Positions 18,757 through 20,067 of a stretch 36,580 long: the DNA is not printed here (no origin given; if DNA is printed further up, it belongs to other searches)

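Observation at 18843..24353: Methyltransferase / extended AsnB-like amidotransferase / NirJ-like radical SAM-SPASM / DinB gene string: candidate uncharacterised modification pathway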

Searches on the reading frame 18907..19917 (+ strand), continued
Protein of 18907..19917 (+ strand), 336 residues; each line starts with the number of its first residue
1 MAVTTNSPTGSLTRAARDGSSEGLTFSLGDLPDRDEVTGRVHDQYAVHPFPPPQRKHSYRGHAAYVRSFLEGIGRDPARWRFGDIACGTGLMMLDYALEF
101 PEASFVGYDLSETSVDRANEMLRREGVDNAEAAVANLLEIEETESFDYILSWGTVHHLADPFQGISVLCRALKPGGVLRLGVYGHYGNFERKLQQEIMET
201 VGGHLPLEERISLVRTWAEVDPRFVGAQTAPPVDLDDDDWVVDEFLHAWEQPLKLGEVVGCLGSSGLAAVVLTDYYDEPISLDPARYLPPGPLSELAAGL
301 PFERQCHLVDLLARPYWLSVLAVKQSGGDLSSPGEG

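Call 75: search_protein_families(library=pfam, proteins=[L129:2639-4603:-, L129:4644-5732:-, L139:1145-1954:+, L139:2910-4883:-, L139:4889-6004:-, L139:5988-6755:-, L139:7527-8228:-, L139:8267-8893:-], max_evalue=0.0001)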
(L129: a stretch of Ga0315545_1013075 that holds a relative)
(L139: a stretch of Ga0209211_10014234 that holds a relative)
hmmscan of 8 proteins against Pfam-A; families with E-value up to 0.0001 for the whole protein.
L129:2639-4603:- (654 aa): 4 families
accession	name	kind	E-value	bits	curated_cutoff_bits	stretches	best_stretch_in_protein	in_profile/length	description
PF00733.27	Asn_synthase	-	5.7e-64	217.4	21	1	250-616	2-332/354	Asparagine synthase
PF13537.11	GATase_7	-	1.6e-41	141.6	25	1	53-170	2-122/123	Glutamine amidotransferase domain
PF13522.11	GATase_6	-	1.1e-36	126.1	27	1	37-165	1-130/130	Glutamine amidotransferase domain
PF12481.13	DUF3700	-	2.9e-05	24.1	27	1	118-169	124-175/228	Aluminium induced protein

L129:4644-5732:- (362 aa): 4 families
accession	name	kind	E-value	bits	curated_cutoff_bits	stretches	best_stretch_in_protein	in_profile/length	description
PF01761.26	DHQ_synthase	-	2.6e-28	98.4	24.2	1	91-177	27-113/115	3-dehydroquinate synthase N-terminal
PF24621.2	DHQS_C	-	1.6e-25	90.2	27.6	1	180-319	1-143/144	3-dehydroquinate synthase C-terminal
PF00465.25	Fe-ADH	-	1.1e-07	32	31.3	1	34-129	17-130/168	Iron-containing alcohol dehydrogenase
PF13685.12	Fe-ADH_2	-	1.8e-06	28.5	28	1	36-130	17-108/149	Iron-containing alcohol dehydrogenase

L139:1145-1954:+ (269 aa): 2 families
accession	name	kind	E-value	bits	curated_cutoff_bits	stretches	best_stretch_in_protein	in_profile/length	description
PF16363.11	GDP_Man_Dehyd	-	1.2e-84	285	27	1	2-257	72-332/332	GDP-mannose 4,6 dehydratase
PF01370.27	Epimerase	-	1.1e-38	133.5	20.9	1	2-190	61-240/240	NAD dependent epimerase/dehydratase family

L139:2910-4883:- (657 aa): 4 families
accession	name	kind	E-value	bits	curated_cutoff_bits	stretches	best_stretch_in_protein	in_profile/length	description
PF00733.27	Asn_synthase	-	1e-69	236.4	21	1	255-616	2-328/354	Asparagine synthase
PF13537.11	GATase_7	-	3.2e-43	147.1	25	1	53-170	2-122/123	Glutamine amidotransferase domain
PF13522.11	GATase_6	-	2.7e-34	118.4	27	1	37-165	1-130/130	Glutamine amidotransferase domain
PF12481.13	DUF3700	-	6.9e-07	29.4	27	1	117-170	123-176/228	Aluminium induced protein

L139:4889-6004:- (371 aa): 4 families
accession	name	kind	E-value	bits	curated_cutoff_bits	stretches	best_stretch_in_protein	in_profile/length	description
PF01761.26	DHQ_synthase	-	5.6e-28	97.4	24.2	1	96-179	30-113/115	3-dehydroquinate synthase N-terminal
PF24621.2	DHQS_C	-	4.3e-24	85.5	27.6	1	182-322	1-143/144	3-dehydroquinate synthase C-terminal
PF00465.25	Fe-ADH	-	3.4e-08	33.7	31.3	1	37-131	18-130/168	Iron-containing alcohol dehydrogenase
PF13685.12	Fe-ADH_2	-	4.5e-07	30.4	28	1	39-131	18-107/149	Iron-containing alcohol dehydrogenase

L139:5988-6755:- (255 aa): 1 family
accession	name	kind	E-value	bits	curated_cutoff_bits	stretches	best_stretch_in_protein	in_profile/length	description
PF03009.23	GDPD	-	2.9e-39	136.1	23.6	1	9-238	1-242/244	Glycerophosphoryl diester phosphodiesterase family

L139:7527-8228:- (233 aa): 1 family
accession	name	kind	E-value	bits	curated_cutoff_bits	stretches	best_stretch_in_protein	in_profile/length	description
PF00834.25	Ribul_P_3_epim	-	1e-59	201.7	21.1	1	6-201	1-196/198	Ribulose-phosphate 3 epimerase family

L139:8267-8893:- (208 aa): 0 families

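Call 86: search_protein_representatives(alignment_id=A2)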
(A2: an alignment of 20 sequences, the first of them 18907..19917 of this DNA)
Query: 20 sequences, 315 profile positions. Proteins with E-value up to 0.001 (for the whole library): 23960; up to 1e-10: 3795; up to 1e-30: 34. The best 150 are listed.
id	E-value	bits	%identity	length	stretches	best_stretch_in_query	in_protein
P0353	6.1e-144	495.5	-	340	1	12-313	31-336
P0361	4.9e-114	397.3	-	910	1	19-313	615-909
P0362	8.1e-95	334.1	-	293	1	21-312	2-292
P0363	2.8e-69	250.2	-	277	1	20-312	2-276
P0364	6.3e-69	249.0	-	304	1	21-312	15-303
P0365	8.7e-68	245.3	-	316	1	14-313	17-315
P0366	1.5e-61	224.8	-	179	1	120-245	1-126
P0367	5.1e-55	203.4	-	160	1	42-161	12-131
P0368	9.9e-54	199.1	-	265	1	15-142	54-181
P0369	1.1e-52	195.7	-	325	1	19-312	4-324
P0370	2.4e-46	174.9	-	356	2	105-314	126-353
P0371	1.5e-39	152.5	-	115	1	227-314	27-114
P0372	3.2e-38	148.2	-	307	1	18-311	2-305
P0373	4.4e-38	147.7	-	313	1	23-313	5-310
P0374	1.0e-36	143.3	-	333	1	22-311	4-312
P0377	7.3e-35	137.1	-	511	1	67-300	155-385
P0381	1.9e-33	132.5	-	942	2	21-257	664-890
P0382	8.6e-33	130.3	-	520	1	14-300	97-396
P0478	6.8e-24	101.1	-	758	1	19-257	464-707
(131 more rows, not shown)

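Call 87: search_protein_families(library=pfam, proteins=[P0361, P0381, P0478, P0377, P0382, P0370], max_evalue=0.0001)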
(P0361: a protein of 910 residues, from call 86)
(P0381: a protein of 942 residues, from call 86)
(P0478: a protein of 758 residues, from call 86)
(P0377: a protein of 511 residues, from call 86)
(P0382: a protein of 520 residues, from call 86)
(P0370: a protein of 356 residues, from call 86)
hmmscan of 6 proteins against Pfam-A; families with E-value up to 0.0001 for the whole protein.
P0361 (910 aa): 10 families
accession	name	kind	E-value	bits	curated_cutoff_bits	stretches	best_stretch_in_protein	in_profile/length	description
PF00733.27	Asn_synthase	-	4.6e-87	293.4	21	1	240-586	2-354/354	Asparagine synthase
PF13537.11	GATase_7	-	2.1e-48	163.9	25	1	49-166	2-122/123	Glutamine amidotransferase domain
PF13522.11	GATase_6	-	5.6e-44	149.8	27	1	33-161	1-130/130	Glutamine amidotransferase domain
PF13847.12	Methyltransf_31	-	1.1e-15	58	27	1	660-763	3-109/145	Methyltransferase domain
PF08242.18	Methyltransf_12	-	2.4e-15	57.5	30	1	666-760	2-97/98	Methyltransferase domain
PF13649.12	Methyltransf_25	-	1.9e-14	54.6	27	1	666-759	3-97/97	Methyltransferase domain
PF08241.18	Methyltransf_11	-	4.2e-14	53.4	21.2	1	666-761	2-93/95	Methyltransferase domain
PF01209.24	Ubie_methyltran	-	3.7e-10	40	20.1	1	643-761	31-149/233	ubiE/COQ5 methyltransferase family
PF13489.12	Methyltransf_23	-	7.1e-07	29.5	27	1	658-763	20-116/164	Methyltransferase domain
PF05175.20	MTS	-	2.9e-05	24.2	23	1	653-734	28-104/170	Methyltransferase small domain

P0381 (942 aa): 10 families
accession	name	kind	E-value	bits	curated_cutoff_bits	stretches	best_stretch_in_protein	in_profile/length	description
PF08241.18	Methyltransf_11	-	7.7e-38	129.5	21.2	2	227-322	3-93/95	Methyltransferase domain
PF13649.12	Methyltransf_25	-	1.4e-36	125.5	27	2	224-320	1-97/97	Methyltransferase domain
PF08242.18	Methyltransf_12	-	5.2e-32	110.9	30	2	708-802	3-97/98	Methyltransferase domain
PF13847.12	Methyltransf_31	-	2.5e-31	108.8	27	2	224-328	7-113/145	Methyltransferase domain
PF13489.12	Methyltransf_23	-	1.7e-20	73.8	27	2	701-808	22-119/164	Methyltransferase domain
PF01209.24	Ubie_methyltran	-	1.4e-17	64.3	20.1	2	223-332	50-159/233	ubiE/COQ5 methyltransferase family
PF08003.17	Methyltransf_9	-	5.6e-07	29.3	23.8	0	160-323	61-216/315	Protein of unknown function (DUF1698)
PF05175.20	MTS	-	1.4e-06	28.5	23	0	223-293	34-102/170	Methyltransferase small domain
PF02353.26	CMAS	-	2.7e-06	27.4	27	0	705-804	66-163/273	Mycolic acid cyclopropane synthetase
PF02390.23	Methyltransf_4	-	7.3e-06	26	24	0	708-763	8-62/173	Putative methyltransferase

P0478 (758 aa): 18 families
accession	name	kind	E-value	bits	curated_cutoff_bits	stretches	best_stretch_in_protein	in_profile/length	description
PF13414.12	TPR_11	-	5.6e-24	84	26.8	1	84-119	6-41/42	TPR repeat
PF13431.12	TPR_17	-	2e-19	68.6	24.4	0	192-219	1-28/34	Tetratricopeptide repeat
PF07719.23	TPR_2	-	5.7e-18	63.9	27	0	106-138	1-33/34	Tetratricopeptide repeat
PF13847.12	Methyltransf_31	-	1.4e-16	60.9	27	1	522-619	10-110/145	Methyltransferase domain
PF00515.34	TPR_1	-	2.1e-16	59.4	27.8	1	170-202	1-33/34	Tetratricopeptide repeat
PF13649.12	Methyltransf_25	-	1.7e-15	57.9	27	1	521-614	3-97/97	Methyltransferase domain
PF08242.18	Methyltransf_12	-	3.9e-15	56.8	30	1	521-615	2-97/98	Methyltransferase domain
PF08241.18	Methyltransf_11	-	3.5e-14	53.6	21.2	1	522-616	3-93/95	Methyltransferase domain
PF13424.12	TPR_12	-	1.7e-10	41.3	30.1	1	71-136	2-75/77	Tetratricopeptide repeat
PF13181.12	TPR_8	-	2.6e-10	40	25.7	0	170-201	1-32/34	Tetratricopeptide repeat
PF13176.12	TPR_7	-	5.8e-10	38.9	27.9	0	172-205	1-36/36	Tetratricopeptide repeat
PF13432.12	TPR_16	-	1.7e-09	38.3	32.7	0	156-203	17-64/65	Tetratricopeptide repeat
PF14559.12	TPR_19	-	6.4e-08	33.2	25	1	16-76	3-63/68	Tetratricopeptide repeat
PF13489.12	Methyltransf_23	-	5.6e-07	29.9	27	1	513-616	20-114/164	Methyltransferase domain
PF23914.1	TPR_CcmH_CycH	-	8.3e-07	29.4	42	0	28-135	40-150/158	Cytochrome c-type biogenesis protein H TPR domain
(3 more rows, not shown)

P0377 (511 aa): 8 families
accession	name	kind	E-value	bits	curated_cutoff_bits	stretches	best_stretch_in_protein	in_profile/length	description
PF13847.12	Methyltransf_31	-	1.5e-20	73.8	27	1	151-254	2-109/145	Methyltransferase domain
PF08242.18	Methyltransf_12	-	2.2e-17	64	30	1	157-252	1-98/98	Methyltransferase domain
PF13649.12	Methyltransf_25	-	2.8e-16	60.4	27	1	156-250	1-97/97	Methyltransferase domain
PF08241.18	Methyltransf_11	-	1.8e-15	57.8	21.2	1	157-254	1-95/95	Methyltransferase domain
PF13489.12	Methyltransf_23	-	1.4e-10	41.6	27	1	151-259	21-121/164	Methyltransferase domain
PF02390.23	Methyltransf_4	-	8.6e-10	38.8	24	1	154-235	3-83/173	Putative methyltransferase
PF01209.24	Ubie_methyltran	-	1.2e-06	28.5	20.1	1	153-273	48-167/233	ubiE/COQ5 methyltransferase family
PF05175.20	MTS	-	6.9e-06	26.2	23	1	152-254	31-138/170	Methyltransferase small domain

P0382 (520 aa): 11 families
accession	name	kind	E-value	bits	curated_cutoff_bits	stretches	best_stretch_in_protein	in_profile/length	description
PF13847.12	Methyltransf_31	-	9.9e-18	64.7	27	1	164-265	4-109/145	Methyltransferase domain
PF13649.12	Methyltransf_25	-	7.3e-17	62.3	27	1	167-261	1-97/97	Methyltransferase domain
PF08242.18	Methyltransf_12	-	2e-16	60.9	30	1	168-262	1-97/98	Methyltransferase domain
PF08241.18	Methyltransf_11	-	1.3e-14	55.1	21.2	1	168-264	1-94/95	Methyltransferase domain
PF13489.12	Methyltransf_23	-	2.5e-12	47.3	27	1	162-271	21-122/164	Methyltransferase domain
PF05175.20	MTS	-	1.1e-10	41.9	23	1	158-267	26-140/170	Methyltransferase small domain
PF03848.20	TehB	-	2.9e-07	30.6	20.4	1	159-262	26-129/193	Tellurite resistance protein TehB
PF02527.21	GidB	-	4.3e-07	29.9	27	1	163-248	49-132/184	rRNA small subunit methyltransferase G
PF02353.26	CMAS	-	8.7e-07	29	27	1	166-265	65-164/273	Mycolic acid cyclopropane synthetase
PF02390.23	Methyltransf_4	-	3.5e-06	27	24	1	166-224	4-62/173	Putative methyltransferase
PF08003.17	Methyltransf_9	-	6.8e-06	25.7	23.8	1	157-263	109-215/315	Protein of unknown function (DUF1698)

P0370 (356 aa): 5 families
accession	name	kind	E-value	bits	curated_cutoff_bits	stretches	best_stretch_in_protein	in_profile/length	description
PF13489.12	Methyltransf_23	-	1.5e-12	48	27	1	49-195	19-123/164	Methyltransferase domain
PF08242.18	Methyltransf_12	-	1.5e-09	38.9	30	1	57-185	1-97/98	Methyltransferase domain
PF13847.12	Methyltransf_31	-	2.4e-09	37.5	27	1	52-188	3-109/145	Methyltransferase domain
PF13649.12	Methyltransf_25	-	6.1e-06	27.3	27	0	57-114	2-60/97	Methyltransferase domain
PF08241.18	Methyltransf_11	-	1.9e-05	25.7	21.2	0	148-185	56-92/95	Methyltransferase domain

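Call 90: list_cluster_members(proteins=[P0361, P0001, P0121, P0241, P0244, P0346])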
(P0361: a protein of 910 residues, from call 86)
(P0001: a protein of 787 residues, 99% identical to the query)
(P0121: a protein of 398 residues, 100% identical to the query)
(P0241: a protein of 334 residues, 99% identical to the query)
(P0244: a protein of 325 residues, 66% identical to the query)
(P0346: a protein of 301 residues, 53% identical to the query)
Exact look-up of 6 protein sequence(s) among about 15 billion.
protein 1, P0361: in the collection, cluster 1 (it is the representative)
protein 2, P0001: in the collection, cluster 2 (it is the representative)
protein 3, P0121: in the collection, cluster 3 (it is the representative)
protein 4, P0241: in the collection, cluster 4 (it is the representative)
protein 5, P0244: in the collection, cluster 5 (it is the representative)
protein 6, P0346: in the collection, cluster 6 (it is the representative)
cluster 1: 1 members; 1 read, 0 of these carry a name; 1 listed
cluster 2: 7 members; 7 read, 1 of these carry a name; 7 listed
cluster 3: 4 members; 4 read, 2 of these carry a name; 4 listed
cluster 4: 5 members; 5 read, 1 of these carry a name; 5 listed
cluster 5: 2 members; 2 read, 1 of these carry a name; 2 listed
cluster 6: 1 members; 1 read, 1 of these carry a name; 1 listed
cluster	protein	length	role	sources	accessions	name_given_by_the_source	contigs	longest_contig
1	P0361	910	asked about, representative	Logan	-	-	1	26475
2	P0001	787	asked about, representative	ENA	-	-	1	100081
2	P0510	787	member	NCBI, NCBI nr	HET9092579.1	MAG TPA: asparagine synthase (glutamine-hydrolyzing) [Acidimicrobiales bacterium] | asparagine synthase (glutamine-hydrolyzing) [Acidimicrobiales bacterium]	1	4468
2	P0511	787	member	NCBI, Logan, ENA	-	-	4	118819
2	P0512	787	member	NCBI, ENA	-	-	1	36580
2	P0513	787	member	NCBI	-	-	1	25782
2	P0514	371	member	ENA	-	-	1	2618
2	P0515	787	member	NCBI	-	-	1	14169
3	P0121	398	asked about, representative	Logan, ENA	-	-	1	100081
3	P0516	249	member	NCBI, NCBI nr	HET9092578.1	MAG TPA: radical SAM protein, partial [Acidimicrobiales bacterium] | radical SAM protein [Acidimicrobiales bacterium]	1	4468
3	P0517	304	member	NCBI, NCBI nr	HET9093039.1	MAG TPA: radical SAM/SPASM domain-containing protein, partial [Acidimicrobiales bacterium] | radical SAM/SPASM domain-containing protein [Acidimicrobiales bacterium]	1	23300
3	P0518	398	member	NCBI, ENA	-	-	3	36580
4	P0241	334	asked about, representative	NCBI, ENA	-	-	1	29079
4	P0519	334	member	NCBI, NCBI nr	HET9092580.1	MAG TPA: class I SAM-dependent methyltransferase [Acidimicrobiales bacterium] | class I SAM-dependent methyltransferase [Acidimicrobiales bacterium]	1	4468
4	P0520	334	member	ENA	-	-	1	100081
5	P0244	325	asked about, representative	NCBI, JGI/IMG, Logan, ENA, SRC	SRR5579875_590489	-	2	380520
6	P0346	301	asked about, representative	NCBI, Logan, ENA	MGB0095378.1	MAG: class I SAM-dependent methyltransferase [Solirubrobacteraceae bacterium]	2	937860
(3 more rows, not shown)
